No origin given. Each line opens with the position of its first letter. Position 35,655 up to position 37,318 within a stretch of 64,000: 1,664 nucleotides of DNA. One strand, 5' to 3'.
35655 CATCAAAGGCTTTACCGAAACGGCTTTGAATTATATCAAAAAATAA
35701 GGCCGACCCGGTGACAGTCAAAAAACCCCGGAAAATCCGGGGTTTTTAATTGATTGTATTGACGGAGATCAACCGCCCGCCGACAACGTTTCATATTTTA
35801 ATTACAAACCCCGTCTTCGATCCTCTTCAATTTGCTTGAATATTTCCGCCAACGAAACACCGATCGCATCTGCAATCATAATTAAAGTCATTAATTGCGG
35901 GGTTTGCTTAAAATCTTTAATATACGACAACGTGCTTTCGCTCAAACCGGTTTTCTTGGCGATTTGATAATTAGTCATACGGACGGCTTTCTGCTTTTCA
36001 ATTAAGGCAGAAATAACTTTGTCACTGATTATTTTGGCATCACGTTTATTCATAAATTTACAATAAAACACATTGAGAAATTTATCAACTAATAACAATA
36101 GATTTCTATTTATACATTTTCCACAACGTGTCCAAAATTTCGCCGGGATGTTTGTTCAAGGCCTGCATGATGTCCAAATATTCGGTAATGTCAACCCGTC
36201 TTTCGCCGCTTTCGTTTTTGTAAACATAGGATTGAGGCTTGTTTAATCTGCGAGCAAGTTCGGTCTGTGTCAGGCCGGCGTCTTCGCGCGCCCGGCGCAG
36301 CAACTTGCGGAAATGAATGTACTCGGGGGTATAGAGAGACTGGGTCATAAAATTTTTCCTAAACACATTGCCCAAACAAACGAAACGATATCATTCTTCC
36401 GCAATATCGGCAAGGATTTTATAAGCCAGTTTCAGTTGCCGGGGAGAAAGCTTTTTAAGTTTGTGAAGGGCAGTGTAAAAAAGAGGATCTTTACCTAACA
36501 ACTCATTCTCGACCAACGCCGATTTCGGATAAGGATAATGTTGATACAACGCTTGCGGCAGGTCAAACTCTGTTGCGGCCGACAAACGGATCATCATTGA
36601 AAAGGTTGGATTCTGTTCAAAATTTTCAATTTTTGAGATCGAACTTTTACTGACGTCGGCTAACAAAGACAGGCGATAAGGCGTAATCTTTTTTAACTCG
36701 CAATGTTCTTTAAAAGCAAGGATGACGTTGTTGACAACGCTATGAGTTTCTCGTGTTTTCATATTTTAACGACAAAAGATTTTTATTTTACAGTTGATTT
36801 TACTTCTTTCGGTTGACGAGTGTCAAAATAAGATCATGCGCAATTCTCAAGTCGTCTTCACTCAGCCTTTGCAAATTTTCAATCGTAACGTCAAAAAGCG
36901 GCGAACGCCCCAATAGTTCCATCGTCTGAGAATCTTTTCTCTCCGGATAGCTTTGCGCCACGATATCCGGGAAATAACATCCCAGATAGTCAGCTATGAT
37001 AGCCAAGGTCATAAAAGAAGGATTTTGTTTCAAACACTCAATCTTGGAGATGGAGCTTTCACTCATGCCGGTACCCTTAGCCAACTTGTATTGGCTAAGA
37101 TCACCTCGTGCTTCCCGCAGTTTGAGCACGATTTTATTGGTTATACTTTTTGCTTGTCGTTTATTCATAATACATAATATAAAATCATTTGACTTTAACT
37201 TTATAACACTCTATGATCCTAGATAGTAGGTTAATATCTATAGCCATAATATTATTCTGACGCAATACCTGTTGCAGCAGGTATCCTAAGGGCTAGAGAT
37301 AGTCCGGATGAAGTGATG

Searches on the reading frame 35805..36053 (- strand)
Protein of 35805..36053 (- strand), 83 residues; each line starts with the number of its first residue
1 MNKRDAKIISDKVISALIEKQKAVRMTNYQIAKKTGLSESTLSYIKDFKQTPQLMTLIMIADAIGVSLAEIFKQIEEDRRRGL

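Call 7: search_protein_families(library=pfam, max_evalue=1, proteins=[window:35805-36053:-])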
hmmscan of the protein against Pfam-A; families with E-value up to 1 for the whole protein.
seq(83 aa): 17 families
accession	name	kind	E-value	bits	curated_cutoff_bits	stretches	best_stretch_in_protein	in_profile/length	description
PF13443.12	HTH_26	-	6e-07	30.1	22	1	25-73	10-59/63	Cro/C1-type HTH DNA-binding domain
PF01381.28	HTH_3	-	1.7e-06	28.4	23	1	25-71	9-55/55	Helix-turn-helix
PF09339.16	HTH_IclR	-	0.00021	21.5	22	1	19-43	14-36/52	IclR helix-turn-helix domain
PF21716.3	dnstrm_HI1420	-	0.00027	21.2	27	1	10-69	30-87/90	Probable addiction module antidote protein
PF13412.12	HTH_24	-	0.00091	19.2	21.9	1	21-44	13-36/48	Winged helix-turn-helix DNA-binding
PF13693.12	HTH_35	-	0.0025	18.2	25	1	25-72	15-59/75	Winged helix-turn-helix DNA-binding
PF13404.12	HTH_AsnC-type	-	0.0026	18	27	1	21-42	13-34/42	AsnC-type helix-turn-helix domain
PF13384.12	HTH_23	-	0.017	15.4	24.6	1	25-47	17-40/50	Homeodomain-like domain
PF01022.26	HTH_5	-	0.022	15.1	22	1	26-44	16-34/47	Bacterial regulatory protein, arsR family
PF01047.28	MarR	-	0.024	15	24.6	0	26-45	18-37/59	MarR family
PF01418.23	HTH_6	-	0.031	14.7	28.3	0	17-42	26-51/77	Helix-turn-helix domain, rpiR family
PF04967.18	HTH_10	-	0.039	14.2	23.1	0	27-44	25-42/53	HTH DNA binding domain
PF12844.13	HTH_19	-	0.04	14.3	30.2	1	26-75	13-62/64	Helix-turn-helix domain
PF13560.12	HTH_31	-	0.052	14.3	27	1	27-70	16-60/64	Helix-turn-helix domain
PF05732.17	RepL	-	0.079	12.9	20.3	1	19-43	69-93/164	Firmicute plasmid replication protein (RepL)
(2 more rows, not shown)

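Call 73: search_protein_families(library=phrogs, max_evalue=0.01, proteins=[window:35805-36053:-])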
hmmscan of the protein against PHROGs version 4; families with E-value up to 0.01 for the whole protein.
window:35805-36053:- (83 aa): 26 families (the best 25 are shown)
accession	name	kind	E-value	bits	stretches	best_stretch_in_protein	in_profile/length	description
phrog_8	-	transcription regulation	2.2e-06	28.4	1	20-74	84-138/346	transcriptional regulator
phrog_4583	-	transcription regulation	4e-06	27.8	1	7-78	5-76/81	transcriptional repressor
phrog_638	-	transcription regulation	4.9e-06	27.5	1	15-80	5-72/145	transcriptional regulator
phrog_7241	-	transcription regulation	7.1e-06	27.1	1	20-70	69-119/122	transcriptional regulator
phrog_29047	-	unknown function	7.8e-06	26.9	1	11-74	90-153/159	-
phrog_3949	-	transcription regulation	8.2e-06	27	1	20-72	19-73/161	transcriptional repressor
phrog_769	-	transcription regulation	2.5e-05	25.2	1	5-79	7-75/89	transcriptional repressor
phrog_6223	-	transcription regulation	0.0001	23.3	1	22-46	14-38/73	transcriptional repressor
phrog_3557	-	transcription regulation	0.00017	22.8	1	18-71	18-71/142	transcriptional regulator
phrog_4268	-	transcription regulation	0.00018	22.6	1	12-69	35-90/96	transcriptional repressor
phrog_13326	-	unknown function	0.00026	22.1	1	27-76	9-58/151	-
phrog_1373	-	transcription regulation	0.00033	21.7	1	7-72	61-123/166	transcriptional regulator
phrog_7061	-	DNA, RNA and nucleotide metabolism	0.00069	21.1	0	17-43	36-62/70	HTH DNA binding protein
phrog_7306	-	unknown function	0.00093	20.1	1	14-72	11-69/188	-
phrog_1529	-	unknown function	0.0011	20.1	1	12-57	9-50/209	-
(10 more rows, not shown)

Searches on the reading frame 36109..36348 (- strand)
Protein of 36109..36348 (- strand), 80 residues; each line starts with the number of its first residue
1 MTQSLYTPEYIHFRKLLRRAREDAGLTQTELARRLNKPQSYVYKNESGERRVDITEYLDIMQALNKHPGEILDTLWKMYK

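Call 7: search_protein_families(library=pfam, max_evalue=1, proteins=[window:36109-36348:-])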
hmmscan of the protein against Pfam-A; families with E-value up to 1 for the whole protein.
seq(80 aa): 12 families
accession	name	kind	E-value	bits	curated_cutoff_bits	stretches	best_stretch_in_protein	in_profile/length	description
PF01381.28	HTH_3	-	3.8e-12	46.5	23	1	17-71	1-55/55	Helix-turn-helix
PF13560.12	HTH_31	-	7.9e-11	42.6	27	1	14-66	3-56/64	Helix-turn-helix domain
PF13443.12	HTH_26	-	2.5e-05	24.9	22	1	17-73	2-59/63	Cro/C1-type HTH DNA-binding domain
PF13412.12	HTH_24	-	3e-05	23.9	21.9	1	14-42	6-34/48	Winged helix-turn-helix DNA-binding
PF09339.16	HTH_IclR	-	0.0019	18.4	22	1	20-43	13-36/52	IclR helix-turn-helix domain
PF12844.13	HTH_19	-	0.002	18.5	30.2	1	15-65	2-52/64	Helix-turn-helix domain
PF13413.12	HTH_25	-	0.0039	17.4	24.6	1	16-42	1-27/62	Helix-turn-helix domain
PF13384.12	HTH_23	-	0.016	15.4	24.6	1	17-44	11-36/50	Homeodomain-like domain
PF04545.22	Sigma70_r4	-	0.018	15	24.1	1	17-42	13-37/50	Sigma-70, region 4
PF12840.13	HTH_20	-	0.042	14.3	27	1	15-44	8-37/51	Helix-turn-helix domain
PF17762.8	HTH_ParB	-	0.067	13.8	22.6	1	17-42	12-37/102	ParB HTH domain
PF12802.13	MarR_2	-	0.084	13.5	27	1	14-41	9-36/61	MarR family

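Call 73: search_protein_families(library=phrogs, max_evalue=0.01, proteins=[window:36109-36348:-])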
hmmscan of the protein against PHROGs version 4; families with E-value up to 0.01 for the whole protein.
window:36109-36348:- (80 aa): 18 families
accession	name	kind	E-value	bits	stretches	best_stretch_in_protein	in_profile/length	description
phrog_1373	-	transcription regulation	3e-09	38.1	1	9-67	61-118/166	transcriptional regulator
phrog_8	-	transcription regulation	3.9e-09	37.4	1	14-66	78-210/346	transcriptional regulator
phrog_3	-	transcription regulation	1.4e-08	35.9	1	10-72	86-146/430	transcriptional repressor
phrog_4583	-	transcription regulation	7.5e-07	30.1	1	16-74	14-72/81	transcriptional repressor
phrog_2439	-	transcription regulation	2.6e-06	27.6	1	14-64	9-59/367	transcriptional regulator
phrog_4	-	transcription regulation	2.8e-05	24.3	1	13-72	137-192/400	transcriptional repressor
phrog_4836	-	transcription regulation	0.00015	22.4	1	14-49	77-112/194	CII-like regulator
phrog_2104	-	unknown function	0.00051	21.2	1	17-71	44-97/103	-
phrog_2967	-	transcription regulation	0.00059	20.4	1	12-65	10-63/225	transcriptional regulator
phrog_1124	-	transcription regulation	0.00063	20.3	1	14-65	10-60/177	transcriptional regulator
phrog_1728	-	transcription regulation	0.00074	19.5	1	17-70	8-60/380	transcriptional regulator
phrog_2328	-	transcription regulation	0.0011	19.7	1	13-59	16-62/128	transcriptional repressor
phrog_5823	-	transcription regulation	0.0014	18.9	1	15-54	9-48/404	transcriptional regulator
phrog_4739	-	unknown function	0.0015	19.1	1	14-71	69-126/167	-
phrog_14076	-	transcription regulation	0.0021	19.5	1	17-63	18-66/86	transcriptional regulator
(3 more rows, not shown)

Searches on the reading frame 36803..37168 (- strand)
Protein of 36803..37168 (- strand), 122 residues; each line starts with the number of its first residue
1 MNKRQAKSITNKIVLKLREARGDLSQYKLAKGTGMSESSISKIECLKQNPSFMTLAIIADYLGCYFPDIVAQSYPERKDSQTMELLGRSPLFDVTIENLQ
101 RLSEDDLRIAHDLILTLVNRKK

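Call 7: search_protein_families(library=pfam, max_evalue=1, proteins=[window:36803-37168:-])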
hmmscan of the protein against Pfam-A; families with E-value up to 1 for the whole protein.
seq(122 aa): 7 families
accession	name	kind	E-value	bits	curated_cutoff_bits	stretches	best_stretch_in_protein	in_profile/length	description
PF01381.28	HTH_3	-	1.4e-10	41.5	23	1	16-66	3-52/55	Helix-turn-helix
PF13443.12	HTH_26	-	6.6e-07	29.9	22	1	23-70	10-58/63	Cro/C1-type HTH DNA-binding domain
PF13560.12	HTH_31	-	2.3e-06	28.2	27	1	17-63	9-55/64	Helix-turn-helix domain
PF08279.18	HTH_11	-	0.00014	22.1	25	1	11-42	3-34/55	HTH domain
PF12844.13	HTH_19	-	0.01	16.2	30.2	1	15-63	5-52/64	Helix-turn-helix domain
PF24034.1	DUF7343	-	0.013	15.8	27.6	1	12-43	7-38/62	Domain of unknown function (DUF7343)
PF09339.16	HTH_IclR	-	0.019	15.2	22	0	17-41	12-36/52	IclR helix-turn-helix domain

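Call 73: search_protein_families(library=phrogs, max_evalue=0.01, proteins=[window:36803-37168:-])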
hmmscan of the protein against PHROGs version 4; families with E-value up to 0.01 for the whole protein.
window:36803-37168:- (122 aa): 14 families
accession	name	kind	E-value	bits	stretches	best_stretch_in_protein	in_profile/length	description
phrog_3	-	transcription regulation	1.4e-09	39.2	1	8-77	84-159/430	transcriptional repressor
phrog_8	-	transcription regulation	3.7e-08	34.2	1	5-64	72-130/346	transcriptional regulator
phrog_4583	-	transcription regulation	9.5e-07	29.8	1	6-75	8-75/81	transcriptional repressor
phrog_5823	-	transcription regulation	1.5e-06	28.6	1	16-80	13-77/404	transcriptional regulator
phrog_1373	-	transcription regulation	2e-06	28.9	1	14-67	68-120/166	transcriptional regulator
phrog_2967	-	transcription regulation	2.9e-06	28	1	1-77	2-77/225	transcriptional regulator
phrog_4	-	transcription regulation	2.4e-05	24.5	1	6-64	130-186/400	transcriptional repressor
phrog_7241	-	transcription regulation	0.00017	22.6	1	13-65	65-116/122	transcriptional regulator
phrog_2439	-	transcription regulation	0.0025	17.7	1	16-64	14-61/367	transcriptional regulator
phrog_29047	-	unknown function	0.0046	17.9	1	22-70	103-151/159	-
phrog_32768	-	unknown function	0.0055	16.4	1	14-71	14-71/446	-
phrog_2328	-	transcription regulation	0.0064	17.3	1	20-71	25-76/128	transcriptional repressor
phrog_4836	-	transcription regulation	0.0066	17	1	7-81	74-146/194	CII-like regulator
phrog_8038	-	unknown function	0.0099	16.7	0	14-61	10-57/66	-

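Call 74: search_protein_families(library=padloc, max_evalue=0.01, proteins=[window:36803-37168:-])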
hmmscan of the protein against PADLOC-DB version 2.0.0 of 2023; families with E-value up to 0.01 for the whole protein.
window:36803-37168:- (122 aa): 9 families
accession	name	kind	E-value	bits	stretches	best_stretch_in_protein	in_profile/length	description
PDLC04142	capH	-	4.3e-10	38.6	1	9-114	6-95/103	capH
PDLC02926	HTH_VI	-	1.5e-07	29.6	1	16-75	8-66/92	-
PDLC03665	Control_protein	-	8.7e-07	27.1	1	9-69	8-68/77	control protein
PDLC03951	RmrA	-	7.9e-05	19.8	1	14-66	13-64/400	-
PDLC03954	RmrA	-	0.00075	16.5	1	6-63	7-63/380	-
PDLC03949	RmrA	-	0.0012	15.8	1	15-64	7-56/363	-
PDLC03952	RmrA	-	0.0022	14.9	1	7-63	17-75/395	-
PDLC03956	RmrA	-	0.006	13.7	1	11-63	10-62/399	-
PDLC03671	Control_protein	-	0.0087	14.3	0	22-71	26-75/84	control protein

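Call 75: search_protein_families(library=ncbifam, max_evalue=0.01, proteins=[window:36803-37168:-])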
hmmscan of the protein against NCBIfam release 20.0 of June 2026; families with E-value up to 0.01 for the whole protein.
window:36803-37168:- (122 aa): 7 families
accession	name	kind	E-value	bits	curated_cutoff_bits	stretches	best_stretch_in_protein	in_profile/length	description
NF006015.0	PRK08154.1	subfamily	3.1e-06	26.6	204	1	14-85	35-106/314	anaerobic benzoate catabolism transcriptional regulator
NF041951.1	phage_RstR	subfamily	1.9e-05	24.9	80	1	14-85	7-76/108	RstR family transcriptional repressor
TIGR03070.1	couple_hipB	subfamily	5.9e-05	22.9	71.65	1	13-63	6-55/58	type II toxin-antitoxin system Y4mF family antitoxin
NF000090.1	trans_reg_VanU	equivalog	0.00049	20.3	150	1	23-79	16-70/75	glycopeptide resistance transcriptional regulator VanU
NF010465.0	PRK13890.1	equivalog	0.00075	19.6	96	1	13-70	9-65/121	conjugal transfer protein TrbA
NF007408.0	PRK09943.1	equivalog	0.0023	17.5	211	1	12-61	10-58/185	HTH-type transcriptional regulator PuuR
NF007257.0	PRK09706.1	subfamily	0.0052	16.6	101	1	17-64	12-59/135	transcriptional repressor DicA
